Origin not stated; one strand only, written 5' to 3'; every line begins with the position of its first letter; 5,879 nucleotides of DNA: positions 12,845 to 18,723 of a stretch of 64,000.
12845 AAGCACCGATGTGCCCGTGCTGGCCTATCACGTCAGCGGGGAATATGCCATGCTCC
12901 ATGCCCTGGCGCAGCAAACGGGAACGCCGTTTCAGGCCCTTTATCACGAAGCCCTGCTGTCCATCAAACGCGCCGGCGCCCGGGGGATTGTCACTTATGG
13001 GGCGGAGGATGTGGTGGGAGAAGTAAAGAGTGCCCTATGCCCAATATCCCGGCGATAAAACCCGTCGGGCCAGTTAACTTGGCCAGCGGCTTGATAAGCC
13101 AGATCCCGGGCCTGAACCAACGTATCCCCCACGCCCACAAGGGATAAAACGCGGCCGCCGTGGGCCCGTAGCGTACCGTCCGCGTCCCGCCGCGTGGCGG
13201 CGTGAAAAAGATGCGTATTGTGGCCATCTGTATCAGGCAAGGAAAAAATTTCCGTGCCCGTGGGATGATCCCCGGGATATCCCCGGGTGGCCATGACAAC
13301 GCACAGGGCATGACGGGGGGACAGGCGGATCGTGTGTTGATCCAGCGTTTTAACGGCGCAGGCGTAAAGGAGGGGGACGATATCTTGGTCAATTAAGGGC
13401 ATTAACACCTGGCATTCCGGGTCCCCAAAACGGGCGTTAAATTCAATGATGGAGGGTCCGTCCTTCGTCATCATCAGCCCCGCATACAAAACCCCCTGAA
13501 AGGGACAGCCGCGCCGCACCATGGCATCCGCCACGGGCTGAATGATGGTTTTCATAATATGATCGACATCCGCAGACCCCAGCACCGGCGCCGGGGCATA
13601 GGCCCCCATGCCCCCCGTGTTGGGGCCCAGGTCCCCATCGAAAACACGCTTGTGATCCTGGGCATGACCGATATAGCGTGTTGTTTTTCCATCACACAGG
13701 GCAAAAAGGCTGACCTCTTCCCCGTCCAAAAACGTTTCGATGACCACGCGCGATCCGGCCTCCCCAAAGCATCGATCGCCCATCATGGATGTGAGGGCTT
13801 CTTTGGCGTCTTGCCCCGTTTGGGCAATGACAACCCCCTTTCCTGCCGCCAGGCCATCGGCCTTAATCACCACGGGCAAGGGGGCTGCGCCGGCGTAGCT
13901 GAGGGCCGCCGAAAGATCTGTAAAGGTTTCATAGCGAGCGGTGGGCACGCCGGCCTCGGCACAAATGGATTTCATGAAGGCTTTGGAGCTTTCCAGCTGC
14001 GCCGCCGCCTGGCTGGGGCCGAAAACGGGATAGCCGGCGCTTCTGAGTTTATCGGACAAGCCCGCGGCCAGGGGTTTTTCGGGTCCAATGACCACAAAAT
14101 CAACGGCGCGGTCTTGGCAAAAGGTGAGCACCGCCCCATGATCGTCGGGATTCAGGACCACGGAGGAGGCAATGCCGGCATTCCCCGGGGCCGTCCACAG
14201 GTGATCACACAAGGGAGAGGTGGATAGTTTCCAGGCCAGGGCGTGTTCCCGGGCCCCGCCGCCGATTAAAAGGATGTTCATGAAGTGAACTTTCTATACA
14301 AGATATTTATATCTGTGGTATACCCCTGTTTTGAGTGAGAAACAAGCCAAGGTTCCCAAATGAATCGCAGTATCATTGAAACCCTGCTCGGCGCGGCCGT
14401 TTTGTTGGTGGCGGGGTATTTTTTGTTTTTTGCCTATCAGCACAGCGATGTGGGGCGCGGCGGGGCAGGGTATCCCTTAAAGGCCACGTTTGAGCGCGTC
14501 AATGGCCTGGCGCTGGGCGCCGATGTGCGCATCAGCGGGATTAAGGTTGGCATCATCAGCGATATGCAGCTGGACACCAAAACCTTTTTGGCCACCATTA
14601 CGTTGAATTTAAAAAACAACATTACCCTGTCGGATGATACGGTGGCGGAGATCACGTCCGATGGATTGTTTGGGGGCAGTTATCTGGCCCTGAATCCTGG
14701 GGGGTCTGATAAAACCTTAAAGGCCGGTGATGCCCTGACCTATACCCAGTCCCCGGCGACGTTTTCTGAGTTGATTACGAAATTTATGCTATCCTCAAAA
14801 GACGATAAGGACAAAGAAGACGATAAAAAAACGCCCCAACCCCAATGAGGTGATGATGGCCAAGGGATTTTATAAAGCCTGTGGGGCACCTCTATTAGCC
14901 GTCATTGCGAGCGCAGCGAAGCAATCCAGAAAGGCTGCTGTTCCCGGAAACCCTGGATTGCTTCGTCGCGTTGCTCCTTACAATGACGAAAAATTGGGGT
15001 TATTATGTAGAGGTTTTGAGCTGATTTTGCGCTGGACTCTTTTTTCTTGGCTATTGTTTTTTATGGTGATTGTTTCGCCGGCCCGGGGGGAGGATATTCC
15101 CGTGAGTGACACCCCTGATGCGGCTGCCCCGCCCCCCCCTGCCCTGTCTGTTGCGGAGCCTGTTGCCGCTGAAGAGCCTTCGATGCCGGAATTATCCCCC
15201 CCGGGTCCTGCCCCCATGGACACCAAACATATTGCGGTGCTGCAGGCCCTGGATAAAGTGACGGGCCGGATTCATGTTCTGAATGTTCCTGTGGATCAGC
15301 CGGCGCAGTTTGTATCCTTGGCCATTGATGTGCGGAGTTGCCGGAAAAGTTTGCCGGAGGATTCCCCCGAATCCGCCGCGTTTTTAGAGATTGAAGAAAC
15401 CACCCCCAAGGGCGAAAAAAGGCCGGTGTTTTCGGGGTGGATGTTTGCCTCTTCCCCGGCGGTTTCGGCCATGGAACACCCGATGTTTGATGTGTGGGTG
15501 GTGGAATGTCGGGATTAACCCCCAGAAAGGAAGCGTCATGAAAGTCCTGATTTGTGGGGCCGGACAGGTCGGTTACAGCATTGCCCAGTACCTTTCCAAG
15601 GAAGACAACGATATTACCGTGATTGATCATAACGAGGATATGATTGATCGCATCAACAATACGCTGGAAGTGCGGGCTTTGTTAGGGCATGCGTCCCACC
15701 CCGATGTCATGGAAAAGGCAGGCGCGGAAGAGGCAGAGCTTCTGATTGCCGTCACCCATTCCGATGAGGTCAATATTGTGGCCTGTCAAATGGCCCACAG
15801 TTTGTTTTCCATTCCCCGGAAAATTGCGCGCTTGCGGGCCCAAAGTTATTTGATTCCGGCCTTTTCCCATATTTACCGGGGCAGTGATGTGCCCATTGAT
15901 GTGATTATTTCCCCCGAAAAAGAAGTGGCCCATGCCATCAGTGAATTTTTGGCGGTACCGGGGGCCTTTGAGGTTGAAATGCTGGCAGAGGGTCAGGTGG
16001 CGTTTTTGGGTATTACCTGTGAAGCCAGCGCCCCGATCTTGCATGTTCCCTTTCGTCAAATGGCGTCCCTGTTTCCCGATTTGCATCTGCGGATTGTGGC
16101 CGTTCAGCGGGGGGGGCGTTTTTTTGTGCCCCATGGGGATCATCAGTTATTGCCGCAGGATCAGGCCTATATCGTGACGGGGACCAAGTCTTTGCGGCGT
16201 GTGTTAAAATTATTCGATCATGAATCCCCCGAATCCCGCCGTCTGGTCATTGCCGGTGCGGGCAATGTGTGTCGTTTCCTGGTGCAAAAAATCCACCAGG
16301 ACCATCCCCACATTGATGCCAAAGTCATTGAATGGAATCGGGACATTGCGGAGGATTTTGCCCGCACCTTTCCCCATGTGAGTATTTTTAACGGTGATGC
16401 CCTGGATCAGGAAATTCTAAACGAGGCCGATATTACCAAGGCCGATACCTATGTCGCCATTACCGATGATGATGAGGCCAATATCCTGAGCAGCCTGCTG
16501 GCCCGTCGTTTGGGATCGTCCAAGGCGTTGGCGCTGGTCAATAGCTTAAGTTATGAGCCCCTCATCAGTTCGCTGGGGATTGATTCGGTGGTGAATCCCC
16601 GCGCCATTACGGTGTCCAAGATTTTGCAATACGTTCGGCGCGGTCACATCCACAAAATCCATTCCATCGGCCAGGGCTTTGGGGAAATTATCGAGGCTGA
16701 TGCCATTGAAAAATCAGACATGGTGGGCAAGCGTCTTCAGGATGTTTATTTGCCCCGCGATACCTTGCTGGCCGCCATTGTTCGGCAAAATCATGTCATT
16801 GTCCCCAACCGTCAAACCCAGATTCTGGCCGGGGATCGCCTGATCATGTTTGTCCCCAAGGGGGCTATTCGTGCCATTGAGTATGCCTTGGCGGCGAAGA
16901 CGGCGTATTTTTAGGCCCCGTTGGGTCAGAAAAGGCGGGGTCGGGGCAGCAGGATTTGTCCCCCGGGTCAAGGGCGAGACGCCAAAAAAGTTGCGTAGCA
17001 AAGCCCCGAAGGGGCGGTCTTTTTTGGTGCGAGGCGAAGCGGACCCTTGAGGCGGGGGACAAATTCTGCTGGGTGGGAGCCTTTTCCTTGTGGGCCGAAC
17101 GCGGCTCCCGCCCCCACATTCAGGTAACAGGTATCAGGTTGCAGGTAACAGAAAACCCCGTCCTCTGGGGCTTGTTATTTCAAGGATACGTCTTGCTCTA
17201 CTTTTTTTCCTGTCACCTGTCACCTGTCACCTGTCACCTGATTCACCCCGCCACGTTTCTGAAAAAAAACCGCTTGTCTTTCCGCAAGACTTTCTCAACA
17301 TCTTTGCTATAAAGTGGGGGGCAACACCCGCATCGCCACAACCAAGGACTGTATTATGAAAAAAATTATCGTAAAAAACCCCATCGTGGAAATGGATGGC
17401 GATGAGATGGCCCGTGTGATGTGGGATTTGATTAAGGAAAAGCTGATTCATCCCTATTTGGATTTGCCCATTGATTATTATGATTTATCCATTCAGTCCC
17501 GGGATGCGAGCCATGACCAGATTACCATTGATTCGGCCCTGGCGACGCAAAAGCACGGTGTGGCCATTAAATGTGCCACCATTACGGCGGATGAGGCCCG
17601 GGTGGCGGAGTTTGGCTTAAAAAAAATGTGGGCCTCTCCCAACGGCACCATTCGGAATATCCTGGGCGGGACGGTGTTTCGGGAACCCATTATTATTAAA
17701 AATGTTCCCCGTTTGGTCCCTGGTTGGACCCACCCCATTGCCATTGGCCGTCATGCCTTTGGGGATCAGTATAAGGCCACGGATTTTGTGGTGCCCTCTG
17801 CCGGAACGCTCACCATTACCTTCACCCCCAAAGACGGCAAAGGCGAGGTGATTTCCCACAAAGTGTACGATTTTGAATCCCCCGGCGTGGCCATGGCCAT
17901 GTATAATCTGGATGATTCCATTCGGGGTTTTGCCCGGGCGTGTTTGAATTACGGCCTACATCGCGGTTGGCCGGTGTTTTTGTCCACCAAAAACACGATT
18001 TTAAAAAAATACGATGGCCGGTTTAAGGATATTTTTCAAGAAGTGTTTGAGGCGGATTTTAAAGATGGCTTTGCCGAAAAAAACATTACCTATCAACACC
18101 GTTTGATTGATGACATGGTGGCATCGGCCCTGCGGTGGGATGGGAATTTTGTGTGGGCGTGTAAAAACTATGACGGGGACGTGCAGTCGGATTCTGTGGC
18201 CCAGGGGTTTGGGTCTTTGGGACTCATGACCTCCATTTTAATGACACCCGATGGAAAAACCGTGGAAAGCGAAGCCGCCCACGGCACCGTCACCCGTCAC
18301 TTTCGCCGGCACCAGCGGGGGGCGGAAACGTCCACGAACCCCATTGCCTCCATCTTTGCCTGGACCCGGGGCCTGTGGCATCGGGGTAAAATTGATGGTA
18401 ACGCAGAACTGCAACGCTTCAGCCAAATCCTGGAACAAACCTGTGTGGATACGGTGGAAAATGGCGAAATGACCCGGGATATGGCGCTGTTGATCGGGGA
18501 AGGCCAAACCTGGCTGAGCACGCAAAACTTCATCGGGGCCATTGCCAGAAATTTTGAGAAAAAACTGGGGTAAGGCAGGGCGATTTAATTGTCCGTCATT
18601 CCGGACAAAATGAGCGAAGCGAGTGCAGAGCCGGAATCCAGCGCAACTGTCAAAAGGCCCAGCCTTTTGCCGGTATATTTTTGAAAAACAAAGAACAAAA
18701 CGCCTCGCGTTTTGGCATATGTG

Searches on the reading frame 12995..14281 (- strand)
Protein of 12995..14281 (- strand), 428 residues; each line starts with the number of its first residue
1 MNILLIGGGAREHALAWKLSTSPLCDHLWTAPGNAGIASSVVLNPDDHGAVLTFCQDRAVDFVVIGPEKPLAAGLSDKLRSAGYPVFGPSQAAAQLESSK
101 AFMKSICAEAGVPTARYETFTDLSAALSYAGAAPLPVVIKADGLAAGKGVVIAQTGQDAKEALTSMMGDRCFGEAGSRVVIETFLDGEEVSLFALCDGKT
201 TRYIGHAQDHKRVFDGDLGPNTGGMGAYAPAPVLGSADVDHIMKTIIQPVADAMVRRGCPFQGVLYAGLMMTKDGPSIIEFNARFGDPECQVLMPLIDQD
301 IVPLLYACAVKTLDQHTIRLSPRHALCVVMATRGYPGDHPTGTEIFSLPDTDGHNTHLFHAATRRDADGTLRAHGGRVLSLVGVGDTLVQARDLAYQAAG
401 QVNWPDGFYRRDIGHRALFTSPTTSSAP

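Call 11: search_protein_families(library=pfam, proteins=[window:12995-14281:-], max_evalue=0.00001)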
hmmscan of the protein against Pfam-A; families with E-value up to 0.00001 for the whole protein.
window:12995-14281:- (428 aa): 4 families
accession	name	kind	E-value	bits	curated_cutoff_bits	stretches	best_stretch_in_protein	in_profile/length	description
PF01071.24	GARS_A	-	3.4e-79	265.7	27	1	98-290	1-194/194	Phosphoribosylglycinamide synthetase, ATP-grasp (A) domain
PF02844.21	GARS_N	-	2.1e-34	118.7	29.5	1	1-97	1-100/100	Phosphoribosylglycinamide synthetase, N domain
PF02843.22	GARS_C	-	3e-27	95.2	34.8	1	325-416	1-92/92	Phosphoribosylglycinamide synthetase, C domain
PF02786.22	CPSase_L_D2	-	1.6e-06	28.3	19.8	1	103-285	5-180/211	Carbamoyl-phosphate synthase L chain, ATP binding domain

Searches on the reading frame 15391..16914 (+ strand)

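Call 57: search_protein_families(library=pfam, proteins=[window:15391-16914:+], max_evalue=0.01)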
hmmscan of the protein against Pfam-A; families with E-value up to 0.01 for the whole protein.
window:15391-16914:+ (507 aa): 19 families
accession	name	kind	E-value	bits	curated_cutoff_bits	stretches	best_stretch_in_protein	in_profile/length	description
PF02254.24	TrkA_N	-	3.6e-50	169.6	23.8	2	52-175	1-116/116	TrkA-N domain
PF02080.26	TrkA_C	-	6.7e-19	68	27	2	440-497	8-67/71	TrkA-C domain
PF13241.12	NAD_binding_7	-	1.4e-08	35.6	22.1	1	50-136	8-83/104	Putative NAD(P)-binding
PF03435.24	Sacchrp_dh_NADP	-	6.1e-06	27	25.1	1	52-91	1-42/129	Saccharopine dehydrogenase NADP binding domain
PF01488.26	Shikimate_DH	-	5.2e-05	23.8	24.3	0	49-129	12-90/138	Shikimate / quinate 5-dehydrogenase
PF13478.12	XdhC_C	-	5.4e-05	24.1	29.7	1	52-135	1-64/125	XdhC Rossmann domain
PF01210.29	NAD_Gly3P_dh_N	-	6.1e-05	23.5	23.1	1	51-131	1-86/158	NAD-dependent glycerol-3-phosphate dehydrogenase N-terminus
PF02737.24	3HCDH_N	-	0.00055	20.3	22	1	51-97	1-46/180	3-hydroxyacyl-CoA dehydrogenase, NAD binding domain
PF03807.23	F420_oxidored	-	0.00074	20.5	21.6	0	52-97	2-49/94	NADP oxidoreductase coenzyme F420-dependent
PF22614.2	Slo-like_RCK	-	0.0011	19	24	0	322-361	50-89/119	Calcium-activated potassium channel slowpoke-like RCK domain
PF03721.20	UDPG_MGDP_dh_N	-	0.0015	18.6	27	1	50-90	1-41/187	UDP-glucose/GDP-mannose dehydrogenase family, NAD binding domain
PF21799.2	MurD-like_N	-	0.0019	18.9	27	1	51-100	2-51/88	Mur ligase MurD-like, N-terminal domain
PF02558.23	ApbA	-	0.0026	17.8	22.2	0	52-90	1-38/150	Ketopantoate reductase PanE/ApbA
PF01266.30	DAO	-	0.0045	17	27.9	0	51-81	1-31/353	FAD dependent oxidoreductase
PF00208.27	ELFV_dehydrog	-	0.0046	17.1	23.4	0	269-304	19-54/241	Glutamate/Leucine/Phenylalanine/Valine dehydrogenase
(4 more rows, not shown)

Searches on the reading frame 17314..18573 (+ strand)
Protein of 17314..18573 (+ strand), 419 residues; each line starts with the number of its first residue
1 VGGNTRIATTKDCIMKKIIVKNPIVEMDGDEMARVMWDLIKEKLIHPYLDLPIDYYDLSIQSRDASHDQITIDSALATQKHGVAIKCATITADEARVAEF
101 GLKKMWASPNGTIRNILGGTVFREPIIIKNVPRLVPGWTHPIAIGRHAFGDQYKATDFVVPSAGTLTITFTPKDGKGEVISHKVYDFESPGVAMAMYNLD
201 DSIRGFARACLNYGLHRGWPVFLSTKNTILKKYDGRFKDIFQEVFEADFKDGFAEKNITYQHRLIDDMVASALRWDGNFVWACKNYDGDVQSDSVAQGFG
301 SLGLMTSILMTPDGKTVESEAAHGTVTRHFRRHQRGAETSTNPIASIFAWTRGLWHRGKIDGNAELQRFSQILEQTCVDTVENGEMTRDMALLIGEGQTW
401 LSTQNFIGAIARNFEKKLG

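Call 57: search_protein_families(library=pfam, proteins=[window:17314-18573:+], max_evalue=0.01)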
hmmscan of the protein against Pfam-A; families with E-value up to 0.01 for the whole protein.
window:17314-18573:+ (419 aa): 1 family
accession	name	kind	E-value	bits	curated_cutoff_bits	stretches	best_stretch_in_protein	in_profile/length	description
PF00180.25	Iso_dh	-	1e-57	196.4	27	1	20-409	2-347/348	Isocitrate/isopropylmalate dehydrogenase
